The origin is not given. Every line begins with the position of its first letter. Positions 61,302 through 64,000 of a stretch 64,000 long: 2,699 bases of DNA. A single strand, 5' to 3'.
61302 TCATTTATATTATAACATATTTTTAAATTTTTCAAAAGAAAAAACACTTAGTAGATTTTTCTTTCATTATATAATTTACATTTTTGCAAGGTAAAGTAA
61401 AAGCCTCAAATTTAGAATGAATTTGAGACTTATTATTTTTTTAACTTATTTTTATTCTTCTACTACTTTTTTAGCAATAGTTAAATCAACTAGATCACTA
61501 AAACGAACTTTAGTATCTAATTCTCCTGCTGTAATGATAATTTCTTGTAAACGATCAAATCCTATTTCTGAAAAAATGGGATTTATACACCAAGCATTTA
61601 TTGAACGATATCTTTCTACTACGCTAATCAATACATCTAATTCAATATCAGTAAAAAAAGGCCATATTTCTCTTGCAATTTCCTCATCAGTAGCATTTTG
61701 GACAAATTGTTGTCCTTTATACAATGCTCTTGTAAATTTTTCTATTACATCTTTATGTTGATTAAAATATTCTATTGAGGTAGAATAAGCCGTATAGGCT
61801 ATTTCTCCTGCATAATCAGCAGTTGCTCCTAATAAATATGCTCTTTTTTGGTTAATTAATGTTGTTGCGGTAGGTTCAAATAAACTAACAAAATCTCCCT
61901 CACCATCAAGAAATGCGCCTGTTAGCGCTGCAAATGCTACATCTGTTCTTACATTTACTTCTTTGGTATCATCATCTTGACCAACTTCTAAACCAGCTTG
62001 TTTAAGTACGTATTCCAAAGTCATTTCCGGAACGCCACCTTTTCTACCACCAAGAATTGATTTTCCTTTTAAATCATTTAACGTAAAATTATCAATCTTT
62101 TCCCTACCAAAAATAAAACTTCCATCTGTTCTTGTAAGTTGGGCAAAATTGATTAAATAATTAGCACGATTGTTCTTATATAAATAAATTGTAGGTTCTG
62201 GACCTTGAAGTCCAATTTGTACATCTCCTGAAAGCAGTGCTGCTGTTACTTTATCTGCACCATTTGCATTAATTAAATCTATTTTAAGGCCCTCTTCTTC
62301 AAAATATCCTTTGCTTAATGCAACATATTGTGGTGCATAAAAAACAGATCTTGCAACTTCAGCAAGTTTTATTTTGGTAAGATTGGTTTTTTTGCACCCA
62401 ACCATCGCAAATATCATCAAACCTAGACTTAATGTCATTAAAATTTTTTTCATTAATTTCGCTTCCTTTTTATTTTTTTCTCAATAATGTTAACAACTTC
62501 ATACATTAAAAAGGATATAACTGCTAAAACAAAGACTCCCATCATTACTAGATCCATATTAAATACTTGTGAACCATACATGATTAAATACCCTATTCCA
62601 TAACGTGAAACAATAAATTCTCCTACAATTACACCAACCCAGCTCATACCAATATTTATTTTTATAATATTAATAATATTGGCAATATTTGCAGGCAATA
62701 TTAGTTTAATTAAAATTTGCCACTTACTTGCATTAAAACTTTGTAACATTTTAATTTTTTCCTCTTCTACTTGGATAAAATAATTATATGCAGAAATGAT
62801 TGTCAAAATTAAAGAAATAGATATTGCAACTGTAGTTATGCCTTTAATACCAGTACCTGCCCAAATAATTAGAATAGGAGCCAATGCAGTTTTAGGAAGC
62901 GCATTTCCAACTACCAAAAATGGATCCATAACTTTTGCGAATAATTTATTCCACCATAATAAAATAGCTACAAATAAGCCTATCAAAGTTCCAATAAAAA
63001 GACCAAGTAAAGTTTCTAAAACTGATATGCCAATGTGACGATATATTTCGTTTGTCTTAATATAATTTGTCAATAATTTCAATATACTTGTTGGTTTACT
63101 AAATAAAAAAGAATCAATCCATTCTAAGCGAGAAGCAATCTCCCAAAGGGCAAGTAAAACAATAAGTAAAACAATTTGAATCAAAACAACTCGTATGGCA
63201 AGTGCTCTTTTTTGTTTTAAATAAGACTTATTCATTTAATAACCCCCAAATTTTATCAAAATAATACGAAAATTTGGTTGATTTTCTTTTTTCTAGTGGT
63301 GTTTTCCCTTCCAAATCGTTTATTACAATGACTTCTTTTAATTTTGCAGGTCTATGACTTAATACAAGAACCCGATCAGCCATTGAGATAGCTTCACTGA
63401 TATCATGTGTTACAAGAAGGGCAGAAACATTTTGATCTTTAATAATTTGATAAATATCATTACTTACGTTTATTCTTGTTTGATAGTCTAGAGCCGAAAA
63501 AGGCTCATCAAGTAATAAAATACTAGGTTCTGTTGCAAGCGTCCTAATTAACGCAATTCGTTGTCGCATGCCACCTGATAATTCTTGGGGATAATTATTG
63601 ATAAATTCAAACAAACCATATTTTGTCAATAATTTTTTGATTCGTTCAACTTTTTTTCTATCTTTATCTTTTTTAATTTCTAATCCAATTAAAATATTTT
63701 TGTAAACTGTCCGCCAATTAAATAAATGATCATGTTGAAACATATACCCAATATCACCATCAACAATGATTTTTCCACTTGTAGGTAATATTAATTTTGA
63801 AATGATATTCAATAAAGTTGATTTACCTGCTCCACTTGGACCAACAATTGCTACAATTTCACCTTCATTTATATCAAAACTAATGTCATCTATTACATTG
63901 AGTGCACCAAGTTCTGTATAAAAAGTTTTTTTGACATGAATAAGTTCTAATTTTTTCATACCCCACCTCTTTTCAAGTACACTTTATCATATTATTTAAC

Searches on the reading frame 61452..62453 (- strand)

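Call 80: search_protein_families(library=pfam, proteins=[window:61452-62453:-], max_evalue=0.000001)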
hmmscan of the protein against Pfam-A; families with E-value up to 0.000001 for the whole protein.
window:61452-62453:- (333 aa): 2 families
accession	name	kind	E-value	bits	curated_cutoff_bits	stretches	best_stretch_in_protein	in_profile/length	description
PF09084.16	NMT1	-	7e-22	78.8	20.5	1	40-254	5-212/216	NMT1/THI5 like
PF13379.11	NMT1_2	-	2.6e-11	44.3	24.7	1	35-258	14-245/252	NMT1-like family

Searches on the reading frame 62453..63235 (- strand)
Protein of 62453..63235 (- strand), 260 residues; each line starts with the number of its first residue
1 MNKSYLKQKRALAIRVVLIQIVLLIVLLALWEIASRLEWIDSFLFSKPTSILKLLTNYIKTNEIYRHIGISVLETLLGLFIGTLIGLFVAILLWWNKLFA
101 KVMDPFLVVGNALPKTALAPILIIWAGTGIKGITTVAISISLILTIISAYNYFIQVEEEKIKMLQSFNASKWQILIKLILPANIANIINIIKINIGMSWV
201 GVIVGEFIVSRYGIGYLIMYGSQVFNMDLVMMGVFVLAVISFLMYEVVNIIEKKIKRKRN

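Call 80: search_protein_families(library=pfam, proteins=[window:62453-63235:-], max_evalue=0.000001)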
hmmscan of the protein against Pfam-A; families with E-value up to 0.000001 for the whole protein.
window:62453-63235:- (260 aa): 1 family
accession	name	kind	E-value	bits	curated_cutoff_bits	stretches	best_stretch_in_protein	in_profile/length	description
PF00528.27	BPD_transp_1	-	6e-22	78.7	26.4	1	82-256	1-183/184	Binding-protein-dependent transport system inner membrane component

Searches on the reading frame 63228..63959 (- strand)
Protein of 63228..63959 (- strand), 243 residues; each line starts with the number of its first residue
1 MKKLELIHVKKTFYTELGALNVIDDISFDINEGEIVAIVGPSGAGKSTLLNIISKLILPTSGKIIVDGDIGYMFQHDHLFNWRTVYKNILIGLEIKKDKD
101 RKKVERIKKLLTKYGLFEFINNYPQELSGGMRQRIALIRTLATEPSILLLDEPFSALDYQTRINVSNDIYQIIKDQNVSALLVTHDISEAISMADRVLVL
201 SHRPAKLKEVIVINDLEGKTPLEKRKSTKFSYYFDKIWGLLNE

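Call 80: search_protein_families(library=pfam, proteins=[window:63228-63959:-], max_evalue=0.000001)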
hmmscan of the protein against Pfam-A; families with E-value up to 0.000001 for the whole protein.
window:63228-63959:- (243 aa): 2 families
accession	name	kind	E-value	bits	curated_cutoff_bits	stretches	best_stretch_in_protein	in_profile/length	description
PF00005.33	ABC_tran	-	9e-35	120.7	25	1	24-154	2-136/137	ABC transporter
PF13304.12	AAA_21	-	2.3e-07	31.6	27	0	124-187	235-300/304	AAA domain, putative AbiEii toxin, Type IV TA system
